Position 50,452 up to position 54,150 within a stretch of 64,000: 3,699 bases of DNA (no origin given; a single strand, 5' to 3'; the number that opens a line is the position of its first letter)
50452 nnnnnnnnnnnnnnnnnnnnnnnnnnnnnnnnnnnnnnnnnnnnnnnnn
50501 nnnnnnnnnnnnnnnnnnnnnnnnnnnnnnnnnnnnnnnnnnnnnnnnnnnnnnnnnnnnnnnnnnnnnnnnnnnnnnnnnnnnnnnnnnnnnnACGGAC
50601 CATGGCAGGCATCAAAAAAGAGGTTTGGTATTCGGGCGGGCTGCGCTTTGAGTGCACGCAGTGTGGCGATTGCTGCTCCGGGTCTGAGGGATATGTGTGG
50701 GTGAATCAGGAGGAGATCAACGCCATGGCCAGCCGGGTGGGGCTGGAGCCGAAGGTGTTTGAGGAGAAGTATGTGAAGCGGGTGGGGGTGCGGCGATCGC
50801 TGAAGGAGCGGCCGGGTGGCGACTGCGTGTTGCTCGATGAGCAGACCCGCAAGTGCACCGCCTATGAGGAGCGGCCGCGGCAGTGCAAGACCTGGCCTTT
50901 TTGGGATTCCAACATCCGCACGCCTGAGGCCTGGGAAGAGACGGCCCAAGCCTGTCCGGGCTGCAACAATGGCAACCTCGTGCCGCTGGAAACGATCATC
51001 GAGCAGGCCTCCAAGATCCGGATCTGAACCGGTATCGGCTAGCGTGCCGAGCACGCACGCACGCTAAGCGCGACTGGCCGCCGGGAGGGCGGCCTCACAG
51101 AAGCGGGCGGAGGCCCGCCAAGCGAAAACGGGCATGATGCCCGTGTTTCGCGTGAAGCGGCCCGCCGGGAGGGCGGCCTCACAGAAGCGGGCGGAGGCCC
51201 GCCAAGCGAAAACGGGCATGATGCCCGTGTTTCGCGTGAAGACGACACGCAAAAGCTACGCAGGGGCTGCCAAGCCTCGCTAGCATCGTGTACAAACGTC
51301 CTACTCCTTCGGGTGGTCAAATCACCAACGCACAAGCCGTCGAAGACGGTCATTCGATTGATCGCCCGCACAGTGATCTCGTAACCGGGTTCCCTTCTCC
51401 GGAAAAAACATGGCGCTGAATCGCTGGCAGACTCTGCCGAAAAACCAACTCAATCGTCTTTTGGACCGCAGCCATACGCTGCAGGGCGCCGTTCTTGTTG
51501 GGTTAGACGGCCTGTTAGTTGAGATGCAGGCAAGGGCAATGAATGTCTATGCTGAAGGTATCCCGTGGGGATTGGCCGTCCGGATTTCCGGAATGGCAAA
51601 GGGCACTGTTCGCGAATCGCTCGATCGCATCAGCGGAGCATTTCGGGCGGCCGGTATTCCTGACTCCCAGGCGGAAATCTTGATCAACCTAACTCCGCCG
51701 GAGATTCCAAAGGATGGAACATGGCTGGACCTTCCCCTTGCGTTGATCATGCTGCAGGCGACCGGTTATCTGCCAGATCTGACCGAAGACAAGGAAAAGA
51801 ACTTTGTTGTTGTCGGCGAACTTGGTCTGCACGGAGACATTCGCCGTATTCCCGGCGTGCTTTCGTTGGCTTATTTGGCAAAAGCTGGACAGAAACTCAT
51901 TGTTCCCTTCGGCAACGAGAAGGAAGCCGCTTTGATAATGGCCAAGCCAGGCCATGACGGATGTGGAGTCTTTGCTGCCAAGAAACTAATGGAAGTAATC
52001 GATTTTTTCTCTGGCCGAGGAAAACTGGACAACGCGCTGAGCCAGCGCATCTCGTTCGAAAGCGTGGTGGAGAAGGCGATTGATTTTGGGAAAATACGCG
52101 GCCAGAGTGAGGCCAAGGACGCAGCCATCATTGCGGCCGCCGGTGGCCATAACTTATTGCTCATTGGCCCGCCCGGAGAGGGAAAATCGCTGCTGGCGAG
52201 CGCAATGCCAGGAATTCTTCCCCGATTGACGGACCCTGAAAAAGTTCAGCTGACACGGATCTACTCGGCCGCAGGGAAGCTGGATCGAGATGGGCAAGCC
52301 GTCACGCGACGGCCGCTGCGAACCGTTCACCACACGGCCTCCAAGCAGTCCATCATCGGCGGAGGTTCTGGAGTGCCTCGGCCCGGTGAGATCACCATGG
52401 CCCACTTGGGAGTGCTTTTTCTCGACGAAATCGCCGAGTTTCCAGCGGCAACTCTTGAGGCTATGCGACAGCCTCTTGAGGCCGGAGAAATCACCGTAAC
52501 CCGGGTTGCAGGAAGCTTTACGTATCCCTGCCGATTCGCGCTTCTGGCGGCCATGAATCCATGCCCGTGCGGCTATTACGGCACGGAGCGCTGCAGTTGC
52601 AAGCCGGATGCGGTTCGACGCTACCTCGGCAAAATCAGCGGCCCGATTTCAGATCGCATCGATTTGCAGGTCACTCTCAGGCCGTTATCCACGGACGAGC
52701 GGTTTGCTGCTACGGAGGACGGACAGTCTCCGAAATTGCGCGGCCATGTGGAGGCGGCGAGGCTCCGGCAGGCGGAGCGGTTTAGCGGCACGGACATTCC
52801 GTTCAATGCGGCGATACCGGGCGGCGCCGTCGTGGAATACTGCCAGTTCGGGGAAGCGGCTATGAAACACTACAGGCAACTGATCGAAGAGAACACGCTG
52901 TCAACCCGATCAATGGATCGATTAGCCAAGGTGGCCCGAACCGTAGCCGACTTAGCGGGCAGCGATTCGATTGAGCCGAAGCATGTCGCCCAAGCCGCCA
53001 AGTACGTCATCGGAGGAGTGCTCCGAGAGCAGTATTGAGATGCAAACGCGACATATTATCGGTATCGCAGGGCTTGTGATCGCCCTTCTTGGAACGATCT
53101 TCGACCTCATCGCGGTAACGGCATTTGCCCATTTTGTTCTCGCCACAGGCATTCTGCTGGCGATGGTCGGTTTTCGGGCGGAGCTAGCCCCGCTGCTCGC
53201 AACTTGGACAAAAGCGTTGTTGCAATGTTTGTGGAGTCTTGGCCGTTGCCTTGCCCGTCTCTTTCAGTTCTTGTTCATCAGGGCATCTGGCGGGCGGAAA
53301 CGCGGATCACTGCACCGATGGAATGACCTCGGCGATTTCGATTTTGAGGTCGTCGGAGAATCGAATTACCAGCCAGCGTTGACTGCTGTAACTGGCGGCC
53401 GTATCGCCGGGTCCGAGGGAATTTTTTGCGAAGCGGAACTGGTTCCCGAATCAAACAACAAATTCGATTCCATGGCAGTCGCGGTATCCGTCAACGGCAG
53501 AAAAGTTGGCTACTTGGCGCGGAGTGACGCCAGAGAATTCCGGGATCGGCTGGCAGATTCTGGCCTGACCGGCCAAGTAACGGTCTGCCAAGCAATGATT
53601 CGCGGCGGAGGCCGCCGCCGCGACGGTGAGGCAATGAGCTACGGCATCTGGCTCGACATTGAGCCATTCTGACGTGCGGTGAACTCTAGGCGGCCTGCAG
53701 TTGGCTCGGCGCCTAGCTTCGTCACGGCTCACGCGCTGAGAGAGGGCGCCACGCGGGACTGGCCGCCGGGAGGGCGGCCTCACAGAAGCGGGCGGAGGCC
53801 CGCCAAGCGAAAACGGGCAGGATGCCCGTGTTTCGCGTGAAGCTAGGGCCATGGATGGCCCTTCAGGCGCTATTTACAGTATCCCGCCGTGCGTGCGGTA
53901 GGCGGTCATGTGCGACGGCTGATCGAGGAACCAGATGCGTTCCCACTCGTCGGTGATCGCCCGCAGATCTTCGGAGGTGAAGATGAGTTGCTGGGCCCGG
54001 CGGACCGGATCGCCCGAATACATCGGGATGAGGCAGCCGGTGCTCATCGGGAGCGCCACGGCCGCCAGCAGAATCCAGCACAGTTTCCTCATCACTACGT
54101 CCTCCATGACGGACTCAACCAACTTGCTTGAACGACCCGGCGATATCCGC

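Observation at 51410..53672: ComM/YifB AAA+ protein translationally coupled to a membrane-anchored HIRAN protein: candidate two-gene DNA-processing module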

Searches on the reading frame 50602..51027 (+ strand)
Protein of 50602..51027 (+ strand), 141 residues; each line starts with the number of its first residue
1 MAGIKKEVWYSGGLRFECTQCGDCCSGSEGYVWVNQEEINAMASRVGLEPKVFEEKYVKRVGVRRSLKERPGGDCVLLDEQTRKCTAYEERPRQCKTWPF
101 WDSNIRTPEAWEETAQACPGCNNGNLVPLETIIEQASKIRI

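Call 3: search_protein_families(library=pfam, proteins=[window:50602-51027:+], max_evalue=0.01)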
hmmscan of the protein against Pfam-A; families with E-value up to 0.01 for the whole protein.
window:50602-51027:+ (141 aa): 2 families
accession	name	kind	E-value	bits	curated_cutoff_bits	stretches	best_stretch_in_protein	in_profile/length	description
PF03692.20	CxxCxxCC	-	4.8e-14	53.2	23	1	17-118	1-84/85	Putative zinc- or iron-chelating domain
PF08091.16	Toxin_21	-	0.004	17.5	21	0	15-33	5-24/40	Spider insecticidal peptide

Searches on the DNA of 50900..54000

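Call 51: search_rna_families(source=window, start=50900, end=54000, threshold=evalue, max_evalue=1)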
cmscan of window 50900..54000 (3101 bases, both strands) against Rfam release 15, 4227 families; matches with E-value up to 1: 0.
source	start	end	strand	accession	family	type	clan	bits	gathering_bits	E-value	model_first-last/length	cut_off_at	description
